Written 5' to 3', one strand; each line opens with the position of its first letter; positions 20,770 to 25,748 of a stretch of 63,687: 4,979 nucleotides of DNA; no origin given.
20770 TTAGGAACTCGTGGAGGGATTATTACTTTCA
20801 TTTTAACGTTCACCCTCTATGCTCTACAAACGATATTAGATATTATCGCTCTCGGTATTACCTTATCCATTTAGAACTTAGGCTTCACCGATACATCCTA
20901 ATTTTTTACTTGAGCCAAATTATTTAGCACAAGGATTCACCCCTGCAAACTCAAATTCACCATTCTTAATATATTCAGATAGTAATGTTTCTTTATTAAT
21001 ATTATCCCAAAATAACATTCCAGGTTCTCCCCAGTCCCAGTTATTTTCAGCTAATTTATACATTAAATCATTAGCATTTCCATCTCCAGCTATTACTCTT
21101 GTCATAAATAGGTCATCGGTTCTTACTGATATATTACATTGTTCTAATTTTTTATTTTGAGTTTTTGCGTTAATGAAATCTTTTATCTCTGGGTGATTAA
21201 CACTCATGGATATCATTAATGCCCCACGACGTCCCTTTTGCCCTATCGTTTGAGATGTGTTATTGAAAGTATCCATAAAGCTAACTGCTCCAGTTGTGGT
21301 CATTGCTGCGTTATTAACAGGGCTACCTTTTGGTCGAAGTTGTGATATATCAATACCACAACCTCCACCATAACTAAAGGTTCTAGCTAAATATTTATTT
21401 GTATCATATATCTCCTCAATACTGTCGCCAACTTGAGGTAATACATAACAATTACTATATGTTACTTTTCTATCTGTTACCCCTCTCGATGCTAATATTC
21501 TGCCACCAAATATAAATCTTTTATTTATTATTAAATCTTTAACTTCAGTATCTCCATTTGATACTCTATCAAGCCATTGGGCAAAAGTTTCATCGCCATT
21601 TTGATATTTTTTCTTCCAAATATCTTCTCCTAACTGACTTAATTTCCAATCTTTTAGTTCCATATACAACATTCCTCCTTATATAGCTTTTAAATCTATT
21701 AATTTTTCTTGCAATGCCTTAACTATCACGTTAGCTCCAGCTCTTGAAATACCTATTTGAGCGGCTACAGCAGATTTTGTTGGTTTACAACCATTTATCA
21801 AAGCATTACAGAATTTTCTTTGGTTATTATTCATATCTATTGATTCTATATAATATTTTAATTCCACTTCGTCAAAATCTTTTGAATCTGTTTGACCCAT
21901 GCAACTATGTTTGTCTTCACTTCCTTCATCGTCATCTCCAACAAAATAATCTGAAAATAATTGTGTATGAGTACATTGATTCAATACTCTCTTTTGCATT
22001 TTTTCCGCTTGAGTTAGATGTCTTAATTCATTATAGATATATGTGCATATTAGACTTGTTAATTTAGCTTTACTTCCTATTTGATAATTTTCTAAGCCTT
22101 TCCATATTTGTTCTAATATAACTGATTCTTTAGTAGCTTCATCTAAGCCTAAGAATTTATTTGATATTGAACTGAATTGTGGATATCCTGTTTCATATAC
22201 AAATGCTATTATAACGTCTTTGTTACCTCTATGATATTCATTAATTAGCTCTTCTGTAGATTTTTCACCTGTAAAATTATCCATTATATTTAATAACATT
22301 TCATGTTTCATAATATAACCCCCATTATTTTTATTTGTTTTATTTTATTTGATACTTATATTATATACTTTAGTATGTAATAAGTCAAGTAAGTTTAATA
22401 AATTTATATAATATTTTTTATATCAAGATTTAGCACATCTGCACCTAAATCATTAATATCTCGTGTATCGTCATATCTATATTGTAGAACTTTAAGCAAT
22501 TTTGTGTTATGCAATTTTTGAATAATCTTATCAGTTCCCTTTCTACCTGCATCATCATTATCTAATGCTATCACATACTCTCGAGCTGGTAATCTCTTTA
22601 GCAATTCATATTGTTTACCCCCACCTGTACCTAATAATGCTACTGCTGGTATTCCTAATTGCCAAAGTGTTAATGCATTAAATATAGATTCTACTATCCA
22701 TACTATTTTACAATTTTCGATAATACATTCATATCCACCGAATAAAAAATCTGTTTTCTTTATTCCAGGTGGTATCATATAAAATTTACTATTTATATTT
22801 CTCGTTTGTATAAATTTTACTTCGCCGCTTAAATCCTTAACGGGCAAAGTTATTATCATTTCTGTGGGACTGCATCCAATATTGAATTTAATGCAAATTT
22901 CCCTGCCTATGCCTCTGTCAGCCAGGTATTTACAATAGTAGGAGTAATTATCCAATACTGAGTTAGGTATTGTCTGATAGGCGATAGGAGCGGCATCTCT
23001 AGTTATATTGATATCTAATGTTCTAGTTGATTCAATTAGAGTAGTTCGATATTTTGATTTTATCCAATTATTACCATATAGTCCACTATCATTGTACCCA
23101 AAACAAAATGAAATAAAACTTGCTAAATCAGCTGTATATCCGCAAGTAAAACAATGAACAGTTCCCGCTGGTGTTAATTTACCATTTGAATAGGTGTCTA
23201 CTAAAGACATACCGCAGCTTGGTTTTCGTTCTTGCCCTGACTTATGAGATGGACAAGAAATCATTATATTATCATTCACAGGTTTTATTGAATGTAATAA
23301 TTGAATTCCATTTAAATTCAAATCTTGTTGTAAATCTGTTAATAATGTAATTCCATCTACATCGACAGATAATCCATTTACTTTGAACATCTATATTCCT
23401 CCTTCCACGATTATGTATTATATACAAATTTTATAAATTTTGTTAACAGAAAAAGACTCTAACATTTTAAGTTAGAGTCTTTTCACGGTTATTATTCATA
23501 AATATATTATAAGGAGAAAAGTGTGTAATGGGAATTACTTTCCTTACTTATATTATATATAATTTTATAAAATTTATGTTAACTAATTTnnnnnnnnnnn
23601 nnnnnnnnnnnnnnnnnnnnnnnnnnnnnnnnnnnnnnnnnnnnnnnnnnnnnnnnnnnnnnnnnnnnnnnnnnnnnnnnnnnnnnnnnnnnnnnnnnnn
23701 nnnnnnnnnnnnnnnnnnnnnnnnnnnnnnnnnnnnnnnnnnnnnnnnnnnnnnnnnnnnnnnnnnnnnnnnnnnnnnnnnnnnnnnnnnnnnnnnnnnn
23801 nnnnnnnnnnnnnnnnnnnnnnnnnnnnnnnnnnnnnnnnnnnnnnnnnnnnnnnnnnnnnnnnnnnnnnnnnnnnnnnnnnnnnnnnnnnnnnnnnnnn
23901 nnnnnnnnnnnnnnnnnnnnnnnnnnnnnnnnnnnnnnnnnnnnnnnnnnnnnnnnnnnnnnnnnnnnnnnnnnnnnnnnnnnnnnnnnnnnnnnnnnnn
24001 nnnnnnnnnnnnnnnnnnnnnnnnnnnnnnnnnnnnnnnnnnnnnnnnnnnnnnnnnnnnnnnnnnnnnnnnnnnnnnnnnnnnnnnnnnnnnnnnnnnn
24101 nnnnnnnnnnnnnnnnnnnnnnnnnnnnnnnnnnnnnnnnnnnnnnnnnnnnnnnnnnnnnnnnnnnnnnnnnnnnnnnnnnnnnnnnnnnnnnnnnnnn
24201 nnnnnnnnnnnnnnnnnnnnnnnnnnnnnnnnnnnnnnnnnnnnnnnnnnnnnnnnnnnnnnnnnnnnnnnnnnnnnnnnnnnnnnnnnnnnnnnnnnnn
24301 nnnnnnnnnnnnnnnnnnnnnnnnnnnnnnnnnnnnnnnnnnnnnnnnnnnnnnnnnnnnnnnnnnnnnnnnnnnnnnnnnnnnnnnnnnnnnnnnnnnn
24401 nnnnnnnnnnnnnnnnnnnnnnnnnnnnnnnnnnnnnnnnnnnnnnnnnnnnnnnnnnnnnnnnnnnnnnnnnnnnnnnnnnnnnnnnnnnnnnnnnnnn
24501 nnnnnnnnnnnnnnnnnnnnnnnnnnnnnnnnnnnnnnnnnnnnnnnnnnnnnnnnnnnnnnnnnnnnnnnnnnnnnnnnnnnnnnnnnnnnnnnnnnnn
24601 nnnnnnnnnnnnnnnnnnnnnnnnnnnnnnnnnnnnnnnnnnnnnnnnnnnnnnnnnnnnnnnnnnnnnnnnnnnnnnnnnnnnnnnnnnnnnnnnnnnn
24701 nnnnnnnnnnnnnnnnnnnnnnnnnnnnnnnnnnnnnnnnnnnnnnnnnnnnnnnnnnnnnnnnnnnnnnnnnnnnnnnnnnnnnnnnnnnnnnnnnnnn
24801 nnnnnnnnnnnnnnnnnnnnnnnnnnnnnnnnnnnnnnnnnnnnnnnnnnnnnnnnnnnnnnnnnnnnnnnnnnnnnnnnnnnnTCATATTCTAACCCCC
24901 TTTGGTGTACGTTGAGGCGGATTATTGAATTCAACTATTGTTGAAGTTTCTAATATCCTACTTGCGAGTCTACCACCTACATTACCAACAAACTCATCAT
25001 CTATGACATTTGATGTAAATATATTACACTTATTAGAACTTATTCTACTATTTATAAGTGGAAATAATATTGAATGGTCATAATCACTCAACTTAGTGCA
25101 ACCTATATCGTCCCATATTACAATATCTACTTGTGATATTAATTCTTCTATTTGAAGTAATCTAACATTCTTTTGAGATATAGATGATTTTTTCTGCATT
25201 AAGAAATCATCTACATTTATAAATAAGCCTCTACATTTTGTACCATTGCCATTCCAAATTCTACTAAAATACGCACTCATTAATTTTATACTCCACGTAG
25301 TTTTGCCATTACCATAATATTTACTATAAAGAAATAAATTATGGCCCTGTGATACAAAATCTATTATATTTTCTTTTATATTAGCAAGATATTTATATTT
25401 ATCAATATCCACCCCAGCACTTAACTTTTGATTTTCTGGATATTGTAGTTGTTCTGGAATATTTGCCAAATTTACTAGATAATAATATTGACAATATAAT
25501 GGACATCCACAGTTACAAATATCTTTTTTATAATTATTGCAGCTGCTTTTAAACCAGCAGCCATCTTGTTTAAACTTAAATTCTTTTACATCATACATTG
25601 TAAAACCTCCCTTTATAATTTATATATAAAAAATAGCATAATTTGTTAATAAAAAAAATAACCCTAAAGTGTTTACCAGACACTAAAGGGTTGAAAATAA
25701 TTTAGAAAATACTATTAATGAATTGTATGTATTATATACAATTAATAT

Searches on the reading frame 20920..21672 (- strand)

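Call 42: search_protein_families(library=pfam, proteins=[window:20920-21672:-], max_evalue=0.01)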
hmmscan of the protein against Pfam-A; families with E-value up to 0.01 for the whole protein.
window:20920-21672:- (250 aa): 1 family
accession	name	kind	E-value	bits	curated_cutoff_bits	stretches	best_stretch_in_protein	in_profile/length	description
PF02867.20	Ribonuc_red_lgC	-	1.2e-36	126.8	23.9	2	73-195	1-127/523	Ribonucleotide reductase, barrel domain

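Call 43: search_protein_families(library=phrogs, proteins=[window:20920-21672:-], max_evalue=0.001)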
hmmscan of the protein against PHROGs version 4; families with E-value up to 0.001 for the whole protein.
window:20920-21672:- (250 aa): 7 families
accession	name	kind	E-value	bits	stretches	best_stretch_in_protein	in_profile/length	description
phrog_84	-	DNA, RNA and nucleotide metabolism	6.7e-45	154.5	1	43-234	248-479/975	ribonucleoside-diphosphate reductase large subunit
phrog_3987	-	DNA, RNA and nucleotide metabolism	4.1e-25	89.3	1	60-195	209-346/467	ribonucleotide reductase large subunit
phrog_6132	-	DNA, RNA and nucleotide metabolism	3.2e-13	50.7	1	70-180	213-321/530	ribonucleotide reductase large subunit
phrog_12229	-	DNA, RNA and nucleotide metabolism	8.6e-09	35.3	1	59-154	65-156/577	ribonucleotide reductase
phrog_22953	-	DNA, RNA and nucleotide metabolism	2.6e-07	31.8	1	109-193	4-84/201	ribonucleotide reductase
phrog_367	-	DNA, RNA and nucleotide metabolism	1.9e-06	27.3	0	128-248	261-388/701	ribonucleotide reductase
phrog_30939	-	DNA, RNA and nucleotide metabolism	5e-05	22.3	1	81-227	506-649/977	ribonucleotide reductase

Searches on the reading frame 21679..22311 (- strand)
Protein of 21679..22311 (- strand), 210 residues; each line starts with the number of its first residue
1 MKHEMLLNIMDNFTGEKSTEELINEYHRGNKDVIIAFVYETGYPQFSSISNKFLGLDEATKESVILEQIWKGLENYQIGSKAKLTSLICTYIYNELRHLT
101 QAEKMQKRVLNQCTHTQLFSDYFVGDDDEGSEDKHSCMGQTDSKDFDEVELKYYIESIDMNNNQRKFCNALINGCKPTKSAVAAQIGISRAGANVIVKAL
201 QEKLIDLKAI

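Call 42: search_protein_families(library=pfam, proteins=[window:21679-22311:-], max_evalue=0.01)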
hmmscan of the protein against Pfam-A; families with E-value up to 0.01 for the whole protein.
window:21679-22311:- (210 aa): 0 families

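Call 43: search_protein_families(library=phrogs, proteins=[window:21679-22311:-], max_evalue=0.001)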
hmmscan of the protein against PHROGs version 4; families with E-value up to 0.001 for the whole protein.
window:21679-22311:- (210 aa): 1 family
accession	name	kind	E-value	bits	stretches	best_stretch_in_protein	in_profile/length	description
phrog_17390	-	unknown function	0.0004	21.2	0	160-201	3-42/69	-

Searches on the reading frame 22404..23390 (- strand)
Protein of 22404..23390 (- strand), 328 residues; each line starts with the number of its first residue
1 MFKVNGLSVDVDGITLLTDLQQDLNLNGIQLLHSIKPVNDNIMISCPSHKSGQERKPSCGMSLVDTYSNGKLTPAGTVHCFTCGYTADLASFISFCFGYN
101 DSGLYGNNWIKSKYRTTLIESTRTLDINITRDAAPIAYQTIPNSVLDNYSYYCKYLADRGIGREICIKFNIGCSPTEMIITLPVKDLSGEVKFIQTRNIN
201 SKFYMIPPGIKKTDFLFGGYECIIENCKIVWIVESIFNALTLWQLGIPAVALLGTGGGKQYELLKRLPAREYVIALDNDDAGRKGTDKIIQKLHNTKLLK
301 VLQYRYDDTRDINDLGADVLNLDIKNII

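Call 42: search_protein_families(library=pfam, proteins=[window:22404-23390:-], max_evalue=0.01)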
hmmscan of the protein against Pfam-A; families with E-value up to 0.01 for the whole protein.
window:22404-23390:- (328 aa): 4 families
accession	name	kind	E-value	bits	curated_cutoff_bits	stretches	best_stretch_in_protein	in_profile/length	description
PF13155.12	Toprim_2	-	2.5e-13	50.6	22.1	1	231-315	1-87/88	Toprim-like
PF13362.12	Toprim_3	-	8.4e-08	33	27.2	1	231-315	3-88/95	Toprim domain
PF13662.12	Toprim_4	-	1.6e-06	28.6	25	1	230-297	3-78/85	Toprim domain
PF01751.28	Toprim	-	0.0011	19.5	23.1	1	230-297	2-82/96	Toprim domain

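Call 43: search_protein_families(library=phrogs, proteins=[window:22404-23390:-], max_evalue=0.001)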
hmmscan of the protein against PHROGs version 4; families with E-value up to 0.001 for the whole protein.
window:22404-23390:- (328 aa): 5 families
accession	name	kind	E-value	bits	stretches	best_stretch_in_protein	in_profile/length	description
phrog_47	-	DNA, RNA and nucleotide metabolism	1.8e-42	146.9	1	36-320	44-326/947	DNA primase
phrog_239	-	DNA, RNA and nucleotide metabolism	1.3e-18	68.4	1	54-314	43-294/801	DNA primase/helicase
phrog_849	-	DNA, RNA and nucleotide metabolism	1.6e-12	48.2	1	154-294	151-311/435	DNA primase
phrog_6444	-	DNA, RNA and nucleotide metabolism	1.2e-11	45.2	1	223-298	255-331/577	DNA primase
phrog_1139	-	DNA, RNA and nucleotide metabolism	1.8e-08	33.8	1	224-315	171-268/895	DNA primase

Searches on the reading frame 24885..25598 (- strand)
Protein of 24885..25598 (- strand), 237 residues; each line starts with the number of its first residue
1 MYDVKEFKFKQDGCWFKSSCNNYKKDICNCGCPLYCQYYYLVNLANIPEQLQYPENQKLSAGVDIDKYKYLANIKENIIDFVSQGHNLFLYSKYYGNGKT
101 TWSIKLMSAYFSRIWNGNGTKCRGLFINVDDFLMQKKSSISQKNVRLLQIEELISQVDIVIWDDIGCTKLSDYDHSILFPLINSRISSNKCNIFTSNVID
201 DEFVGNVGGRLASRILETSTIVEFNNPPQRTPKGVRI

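Call 42: search_protein_families(library=pfam, proteins=[window:24885-25598:-], max_evalue=0.01)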
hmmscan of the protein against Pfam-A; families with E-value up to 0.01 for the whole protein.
window:24885-25598:- (237 aa): 2 families
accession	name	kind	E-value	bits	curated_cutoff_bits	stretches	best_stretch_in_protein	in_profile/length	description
PF01695.23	IstB_IS21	-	8.7e-06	25.8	24.1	1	78-206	85-202/238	IstB-like ATP binding protein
PF00308.24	Bac_DnaA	-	0.00019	22.1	23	1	87-214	36-154/162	Bacterial DnaA ATPAse domain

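Call 43: search_protein_families(library=phrogs, proteins=[window:24885-25598:-], max_evalue=0.001)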
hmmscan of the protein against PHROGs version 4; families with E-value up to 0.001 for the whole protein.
window:24885-25598:- (237 aa): 3 families
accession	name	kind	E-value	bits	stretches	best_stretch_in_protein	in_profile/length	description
phrog_50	-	DNA, RNA and nucleotide metabolism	8.1e-32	112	2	95-226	378-505/570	DnaC-like helicase loader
phrog_3277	-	DNA, RNA and nucleotide metabolism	7.9e-15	56.1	1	95-227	19-150/168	DnaC-like helicase loader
phrog_26922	-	DNA, RNA and nucleotide metabolism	6.8e-12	46.9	1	150-226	5-81/92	DnaC-like helicase loader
